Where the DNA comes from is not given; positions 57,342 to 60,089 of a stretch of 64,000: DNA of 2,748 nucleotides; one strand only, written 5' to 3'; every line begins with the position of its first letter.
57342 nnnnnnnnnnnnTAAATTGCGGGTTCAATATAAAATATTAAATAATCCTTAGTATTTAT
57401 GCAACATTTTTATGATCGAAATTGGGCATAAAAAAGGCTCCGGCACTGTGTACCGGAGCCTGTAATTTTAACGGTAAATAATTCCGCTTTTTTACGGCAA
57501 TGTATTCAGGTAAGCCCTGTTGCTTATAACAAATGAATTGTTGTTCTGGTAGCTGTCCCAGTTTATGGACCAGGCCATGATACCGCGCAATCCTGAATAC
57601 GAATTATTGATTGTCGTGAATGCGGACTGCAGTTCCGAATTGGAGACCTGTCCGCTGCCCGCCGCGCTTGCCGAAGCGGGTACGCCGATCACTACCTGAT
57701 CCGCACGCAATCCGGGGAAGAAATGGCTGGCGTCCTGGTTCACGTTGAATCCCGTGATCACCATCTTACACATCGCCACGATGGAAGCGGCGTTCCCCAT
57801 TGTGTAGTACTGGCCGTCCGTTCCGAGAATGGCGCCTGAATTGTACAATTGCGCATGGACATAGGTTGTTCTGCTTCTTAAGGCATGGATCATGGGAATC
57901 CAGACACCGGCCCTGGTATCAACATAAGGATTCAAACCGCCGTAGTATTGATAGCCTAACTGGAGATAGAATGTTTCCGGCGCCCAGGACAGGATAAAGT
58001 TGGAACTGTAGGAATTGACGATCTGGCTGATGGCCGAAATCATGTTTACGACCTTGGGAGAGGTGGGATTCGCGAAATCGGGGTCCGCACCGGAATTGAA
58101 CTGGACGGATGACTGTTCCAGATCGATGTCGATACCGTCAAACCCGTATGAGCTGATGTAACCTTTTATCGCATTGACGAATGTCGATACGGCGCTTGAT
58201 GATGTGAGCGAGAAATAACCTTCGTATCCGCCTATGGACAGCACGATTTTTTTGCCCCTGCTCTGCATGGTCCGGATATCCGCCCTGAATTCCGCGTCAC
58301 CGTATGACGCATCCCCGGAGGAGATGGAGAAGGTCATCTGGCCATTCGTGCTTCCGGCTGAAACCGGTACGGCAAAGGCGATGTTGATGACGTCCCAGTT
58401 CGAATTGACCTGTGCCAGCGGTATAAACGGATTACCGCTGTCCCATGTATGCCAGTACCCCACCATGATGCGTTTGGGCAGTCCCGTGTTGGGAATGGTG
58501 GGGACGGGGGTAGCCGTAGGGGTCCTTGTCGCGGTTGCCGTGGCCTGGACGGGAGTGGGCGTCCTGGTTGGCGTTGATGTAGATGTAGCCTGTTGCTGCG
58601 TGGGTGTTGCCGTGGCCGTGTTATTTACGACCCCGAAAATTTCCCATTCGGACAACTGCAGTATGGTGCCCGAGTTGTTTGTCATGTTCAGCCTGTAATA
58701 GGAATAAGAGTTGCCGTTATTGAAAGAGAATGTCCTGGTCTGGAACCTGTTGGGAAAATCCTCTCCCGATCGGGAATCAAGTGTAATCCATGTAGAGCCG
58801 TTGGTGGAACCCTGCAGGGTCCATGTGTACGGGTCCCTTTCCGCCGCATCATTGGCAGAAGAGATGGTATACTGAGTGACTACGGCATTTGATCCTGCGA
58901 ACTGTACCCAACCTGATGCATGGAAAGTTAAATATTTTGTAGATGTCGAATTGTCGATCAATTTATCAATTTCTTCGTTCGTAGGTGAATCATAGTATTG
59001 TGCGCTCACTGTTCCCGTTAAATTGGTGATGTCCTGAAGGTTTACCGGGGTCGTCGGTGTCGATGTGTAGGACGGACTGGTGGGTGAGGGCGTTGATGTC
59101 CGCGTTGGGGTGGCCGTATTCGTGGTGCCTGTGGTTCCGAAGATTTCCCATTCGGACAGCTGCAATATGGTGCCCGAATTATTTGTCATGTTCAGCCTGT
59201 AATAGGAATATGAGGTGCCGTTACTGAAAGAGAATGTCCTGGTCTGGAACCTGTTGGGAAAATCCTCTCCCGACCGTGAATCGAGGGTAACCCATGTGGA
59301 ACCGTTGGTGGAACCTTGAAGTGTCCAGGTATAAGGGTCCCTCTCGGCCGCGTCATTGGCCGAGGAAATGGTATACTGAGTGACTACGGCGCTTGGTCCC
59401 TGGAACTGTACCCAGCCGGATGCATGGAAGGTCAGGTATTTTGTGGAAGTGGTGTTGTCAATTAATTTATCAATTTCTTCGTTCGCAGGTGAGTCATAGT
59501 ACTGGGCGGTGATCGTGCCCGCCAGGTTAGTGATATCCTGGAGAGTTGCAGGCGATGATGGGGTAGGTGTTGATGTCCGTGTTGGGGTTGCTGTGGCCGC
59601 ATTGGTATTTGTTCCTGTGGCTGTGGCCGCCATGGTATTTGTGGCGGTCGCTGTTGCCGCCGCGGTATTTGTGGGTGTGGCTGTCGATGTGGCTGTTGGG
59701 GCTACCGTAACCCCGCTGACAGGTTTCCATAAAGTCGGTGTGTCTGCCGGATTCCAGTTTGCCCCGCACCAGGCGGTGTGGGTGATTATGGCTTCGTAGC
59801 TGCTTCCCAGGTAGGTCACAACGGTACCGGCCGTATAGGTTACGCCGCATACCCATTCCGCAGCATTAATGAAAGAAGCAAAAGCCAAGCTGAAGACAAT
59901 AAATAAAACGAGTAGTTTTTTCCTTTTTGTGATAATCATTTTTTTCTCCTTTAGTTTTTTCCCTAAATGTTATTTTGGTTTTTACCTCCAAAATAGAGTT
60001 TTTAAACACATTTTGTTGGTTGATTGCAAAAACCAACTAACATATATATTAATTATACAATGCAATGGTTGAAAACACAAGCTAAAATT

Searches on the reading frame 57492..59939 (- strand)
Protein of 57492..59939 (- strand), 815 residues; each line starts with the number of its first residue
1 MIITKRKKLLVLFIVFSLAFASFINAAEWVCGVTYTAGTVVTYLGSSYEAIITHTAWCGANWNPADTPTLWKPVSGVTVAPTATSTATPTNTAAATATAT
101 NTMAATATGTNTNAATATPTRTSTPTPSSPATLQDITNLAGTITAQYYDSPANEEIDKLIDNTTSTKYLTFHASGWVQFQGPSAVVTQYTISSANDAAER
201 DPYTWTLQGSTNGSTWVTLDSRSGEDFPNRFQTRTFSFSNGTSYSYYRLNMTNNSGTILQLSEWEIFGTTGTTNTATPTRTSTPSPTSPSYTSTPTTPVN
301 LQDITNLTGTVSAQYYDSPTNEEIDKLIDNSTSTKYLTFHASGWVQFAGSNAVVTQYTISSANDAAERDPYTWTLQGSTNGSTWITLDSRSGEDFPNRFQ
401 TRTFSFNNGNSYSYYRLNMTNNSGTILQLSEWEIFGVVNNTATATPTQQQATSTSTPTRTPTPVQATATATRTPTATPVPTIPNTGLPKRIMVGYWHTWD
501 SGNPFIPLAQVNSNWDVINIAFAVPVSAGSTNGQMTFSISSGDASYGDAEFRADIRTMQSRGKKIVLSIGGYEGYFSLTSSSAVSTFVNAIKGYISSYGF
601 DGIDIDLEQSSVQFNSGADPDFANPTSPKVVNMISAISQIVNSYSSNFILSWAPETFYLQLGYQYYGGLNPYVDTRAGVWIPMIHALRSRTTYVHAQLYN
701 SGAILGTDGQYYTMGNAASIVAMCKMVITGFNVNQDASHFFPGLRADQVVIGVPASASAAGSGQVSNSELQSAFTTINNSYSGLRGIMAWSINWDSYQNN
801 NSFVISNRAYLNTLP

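Call 3: search_protein_families(library=pfam, proteins=[window:57492-59939:-], max_evalue=0.01)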
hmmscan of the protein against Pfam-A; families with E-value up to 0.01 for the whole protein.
window:57492-59939:- (815 aa): 5 families
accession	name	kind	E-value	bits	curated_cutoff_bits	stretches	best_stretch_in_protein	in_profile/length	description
PF00704.34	Glyco_hydro_18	-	4.9e-14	53.2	29.6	1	492-761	2-234/317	Glycosyl hydrolases family 18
PF02839.19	CBM_5_12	-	4.5e-13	49.4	26.2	1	28-72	1-44/44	Carbohydrate-binding module family 5/12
PF00754.31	F5_F8_type_C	-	3.1e-07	31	28.2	2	144-260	3-123/127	F5/8 type C domain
PF22633.2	F5_F8_type_C_2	-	3.7e-06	27.9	27.8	2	175-249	20-91/91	NedA-like, galactose-binding domain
PF23916.1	TIM-barrel_EndoS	-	0.0097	16.1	27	0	556-612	53-114/238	Endo-beta-N-acetylglucosaminidase EndoS TIM-barrel domain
